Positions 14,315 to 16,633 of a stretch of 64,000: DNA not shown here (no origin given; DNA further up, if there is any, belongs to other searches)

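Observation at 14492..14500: C9 homopolymer at the start of a GT-C glycosyltransferase gene is a candidate phase-variation switch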

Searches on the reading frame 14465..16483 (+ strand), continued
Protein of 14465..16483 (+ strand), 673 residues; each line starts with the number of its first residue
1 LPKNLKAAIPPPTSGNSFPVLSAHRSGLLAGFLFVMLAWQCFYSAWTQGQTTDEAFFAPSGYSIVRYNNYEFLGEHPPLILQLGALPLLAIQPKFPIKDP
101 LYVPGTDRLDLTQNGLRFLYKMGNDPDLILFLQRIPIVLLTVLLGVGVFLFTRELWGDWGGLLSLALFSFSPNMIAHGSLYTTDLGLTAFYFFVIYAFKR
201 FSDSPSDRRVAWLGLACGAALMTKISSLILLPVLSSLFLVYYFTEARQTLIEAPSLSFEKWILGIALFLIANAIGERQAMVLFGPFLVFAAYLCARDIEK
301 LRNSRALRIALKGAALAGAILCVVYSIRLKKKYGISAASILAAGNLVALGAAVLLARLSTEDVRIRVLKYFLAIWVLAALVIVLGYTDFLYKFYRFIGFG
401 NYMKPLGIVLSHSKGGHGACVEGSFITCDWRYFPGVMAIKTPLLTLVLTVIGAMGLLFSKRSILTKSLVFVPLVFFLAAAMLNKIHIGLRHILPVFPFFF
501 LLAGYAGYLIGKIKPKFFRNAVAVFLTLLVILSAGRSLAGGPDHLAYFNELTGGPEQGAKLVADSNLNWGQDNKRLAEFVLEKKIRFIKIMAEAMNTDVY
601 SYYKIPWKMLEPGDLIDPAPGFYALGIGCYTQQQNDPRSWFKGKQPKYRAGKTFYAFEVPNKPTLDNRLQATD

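Call 49: fold_search(model_id=the predicted structure, library=pdb)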
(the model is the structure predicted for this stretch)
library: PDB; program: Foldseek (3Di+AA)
matches with E <= 10: 569; with E <= 0.001: 20
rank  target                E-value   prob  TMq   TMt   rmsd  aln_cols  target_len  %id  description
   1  6s7t_A                1.9e-07  1.00  0.37  0.35  15.2       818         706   12  Cryo-EM structure of human oligosaccharyltransferase complex OST-B (released 2019-12-18)
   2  9n9j_I                3.6e-06  1.00  0.36  0.35  13.4       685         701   13  Structure of a GRP94 folding intermediate engaged with a CCDC134- and FKBP11-bound secretory translocon (released 2025-11-19)
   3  8b6l_I                4.1e-06  1.00  0.36  0.35  13.9       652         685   12  Subtomogram average of the human Sec61-TRAP-OSTA-translocon (released 2022-12-07)
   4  8agc_A                1.1e-05  1.00  0.38  0.37  15.0       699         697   14  Structure of yeast oligosaccharylransferase complex with lipid-linked oligosaccharide and non-acceptor peptide bound (released 2022-12-07)
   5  8pn9_A                1.2e-05  1.00  0.38  0.39  14.6       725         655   11  Structure of human oligosaccharyltransferase OST-A complex bound to NGI-1 (released 2024-05-08)
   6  5ezm                  1.2e-05  1.00  0.24  0.30  20.5       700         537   13  Crystal Structure of ArnT from Cupriavidus metallidurans in the apo state (released 2016-02-17)
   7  6ezn_F                2.8e-05  1.00  0.35  0.36  13.9       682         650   12  Cryo-EM structure of the yeast oligosaccharyltransferase (OST) complex (released 2018-01-17)
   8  5f15                  3.1e-05  1.00  0.25  0.30  20.6       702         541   13  Crystal Structure of ArnT from Cupriavidus metallidurans bound to Undecaprenyl phosphate (released 2016-02-17)
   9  7oci_F                4.1e-05  1.00  0.39  0.41  11.4       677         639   10  Cryo-EM structure of yeast Ost6p containing oligosaccharyltransferase complex (released 2022-02-16)
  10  6gxc_A                4.5e-05  1.00  0.37  0.35  12.7       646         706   13  Bacterial oligosaccharyltransferase PglB in complex with an inhibitory peptide and a reactive lipid-linked oligosaccha (released 2018-11-14)
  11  3rce_A                4.7e-05  1.00  0.33  0.33  12.9       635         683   13  Bacterial oligosaccharyltransferase PglB (released 2011-06-15)
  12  6s7o_A                4.9e-05  1.00  0.37  0.38  14.1       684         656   12  Cryo-EM structure of human oligosaccharyltransferase complex OST-A (released 2019-12-18)
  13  3waj                  7.5e-05  1.00  0.37  0.32  14.2       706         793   11  Crystal structure of the Archaeoglobus fulgidus oligosaccharyltransferase (O29867_ARCFU) complex with Zn and sulfate (released 2013-10-30)
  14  6ftg_5                8.9e-05  1.00  0.36  0.38  13.7       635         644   12  Subtomogram average of OST-containing ribosome-translocon complexes from canine rough microsomal membranes (released 2018-03-21)
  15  8age_A                9.7e-05  1.00  0.37  0.38  13.1       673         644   12  Structure of yeast oligosaccharylransferase complex with acceptor peptide bound (released 2022-12-07)
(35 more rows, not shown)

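Call 63: find_encoding_contigs(protein=P0059, flank=3000, max_places=2)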
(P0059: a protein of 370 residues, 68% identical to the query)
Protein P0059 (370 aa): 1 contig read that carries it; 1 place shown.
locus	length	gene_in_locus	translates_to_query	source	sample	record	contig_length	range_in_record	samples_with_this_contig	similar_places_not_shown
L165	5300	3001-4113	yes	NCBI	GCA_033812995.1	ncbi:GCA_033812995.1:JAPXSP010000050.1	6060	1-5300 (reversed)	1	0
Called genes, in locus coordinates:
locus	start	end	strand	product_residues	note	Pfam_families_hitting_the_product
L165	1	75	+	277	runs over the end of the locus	?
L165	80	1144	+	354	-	PF00535:Glycos_transf_2, PF13641:Glyco_tranf_2_3, PF13712:Glyco_tranf_2_5 (faint)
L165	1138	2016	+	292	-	PF00535:Glycos_transf_2, PF13641:Glyco_tranf_2_3 (weak)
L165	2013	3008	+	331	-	PF13231:PMT_2 (weak)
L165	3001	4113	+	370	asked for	PF02366:PMT (weak), PF13231:PMT_2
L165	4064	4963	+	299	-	-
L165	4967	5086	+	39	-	-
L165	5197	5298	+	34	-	?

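Call 64: find_encoding_contigs(protein=P0063, flank=3000, max_places=2)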
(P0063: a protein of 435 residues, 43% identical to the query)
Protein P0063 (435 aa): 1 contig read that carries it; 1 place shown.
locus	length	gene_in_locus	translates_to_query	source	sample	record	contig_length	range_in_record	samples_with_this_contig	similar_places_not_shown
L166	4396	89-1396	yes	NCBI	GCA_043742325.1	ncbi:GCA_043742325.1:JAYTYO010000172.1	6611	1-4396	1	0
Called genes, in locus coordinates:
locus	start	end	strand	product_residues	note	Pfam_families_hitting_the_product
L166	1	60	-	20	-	?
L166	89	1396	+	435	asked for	PF13231:PMT_2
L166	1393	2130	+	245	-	-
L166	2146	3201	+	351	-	PF01370:Epimerase, PF04321:RmlD_sub_bind, PF16363:GDP_Man_Dehyd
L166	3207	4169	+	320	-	PF01370:Epimerase, PF16363:GDP_Man_Dehyd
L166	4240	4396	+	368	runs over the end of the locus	PF00657:Lipase_GDSL (faint), PF13472:Lipase_GDSL_2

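Call 65: find_encoding_contigs(protein=P0048, flank=3000, max_places=2)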
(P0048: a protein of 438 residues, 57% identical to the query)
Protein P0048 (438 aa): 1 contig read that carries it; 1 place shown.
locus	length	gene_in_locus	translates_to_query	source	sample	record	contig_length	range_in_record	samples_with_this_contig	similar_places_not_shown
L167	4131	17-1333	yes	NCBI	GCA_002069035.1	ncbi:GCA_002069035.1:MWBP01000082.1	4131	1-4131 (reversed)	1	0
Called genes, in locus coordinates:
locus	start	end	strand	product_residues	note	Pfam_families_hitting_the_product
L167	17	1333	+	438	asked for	-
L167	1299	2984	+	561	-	PF09852:DUF2079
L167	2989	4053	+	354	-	PF00535:Glycos_transf_2, PF13641:Glyco_tranf_2_3, PF13712:Glyco_tranf_2_5 (faint)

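Call 69: search_protein_families(library=pfam, proteins=[L030:12554-13366:+, L061:4259-5542:-, L041:9933-10343:+, L035:4892-5692:-, L048:3023-3736:+, L052:12781-13212:+, L012:2732-3478:+, L009:1630-3444:+, L002:1599-2567:+], max_evalue=0.001)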
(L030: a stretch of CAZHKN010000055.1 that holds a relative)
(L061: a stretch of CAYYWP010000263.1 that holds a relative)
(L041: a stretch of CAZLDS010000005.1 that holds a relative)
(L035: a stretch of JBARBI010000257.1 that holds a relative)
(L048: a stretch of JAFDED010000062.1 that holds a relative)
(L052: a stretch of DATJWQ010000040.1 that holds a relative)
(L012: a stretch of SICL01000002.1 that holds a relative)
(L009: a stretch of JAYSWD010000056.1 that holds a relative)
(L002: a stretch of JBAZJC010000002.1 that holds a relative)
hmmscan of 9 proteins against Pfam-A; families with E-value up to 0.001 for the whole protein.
L030:12554-13366:+ (271 aa): 0 families

L061:4259-5542:- (427 aa): 0 families

L041:9933-10343:+ (137 aa): 1 family
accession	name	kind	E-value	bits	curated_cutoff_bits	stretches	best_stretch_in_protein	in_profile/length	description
PF12728.13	HTH_17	-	2e-10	41.2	27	1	73-123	1-50/51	Helix-turn-helix domain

L035:4892-5692:- (266 aa): 0 families

L048:3023-3736:+ (238 aa): 3 families
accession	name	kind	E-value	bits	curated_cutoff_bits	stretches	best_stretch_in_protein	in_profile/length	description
PF00535.33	Glycos_transf_2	-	4e-25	89.1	23.3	1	9-168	1-164/168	Glycosyl transferase family 2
PF10111.15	Glyco_tranf_2_2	-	1.1e-08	35.4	27.3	1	9-100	1-98/276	Glycosyltransferase like family 2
PF13641.12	Glyco_tranf_2_3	-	9.1e-06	26.3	27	1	8-123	3-127/230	Glycosyltransferase like family 2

L052:12781-13212:+ (144 aa): 0 families

L012:2732-3478:+ (249 aa): 1 family
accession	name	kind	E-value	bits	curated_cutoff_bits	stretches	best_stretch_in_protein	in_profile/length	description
PF01066.26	CDP-OH_P_transf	-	5e-08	33.9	22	1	43-156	2-109/152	CDP-alcohol phosphatidyltransferase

L009:1630-3444:+ (605 aa): 2 families
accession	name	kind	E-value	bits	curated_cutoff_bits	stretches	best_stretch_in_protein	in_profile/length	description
PF02543.21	Carbam_trans_N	-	1.3e-104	350.8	24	1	2-339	1-346/346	Carbamoyltransferase N-terminus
PF16861.10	Carbam_trans_C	-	1.1e-68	230.5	27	1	398-586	2-170/170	Carbamoyltransferase C-terminus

L002:1599-2567:+ (323 aa): 3 families
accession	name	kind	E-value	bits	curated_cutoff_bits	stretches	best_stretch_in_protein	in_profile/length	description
PF00535.33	Glycos_transf_2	-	5e-14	53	23.3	1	15-172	3-165/168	Glycosyl transferase family 2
PF13641.12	Glyco_tranf_2_3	-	1.2e-10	42.3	27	1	10-222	1-221/230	Glycosyltransferase like family 2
PF10111.15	Glyco_tranf_2_2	-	0.00022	21.2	27.3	0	160-194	164-198/276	Glycosyltransferase like family 2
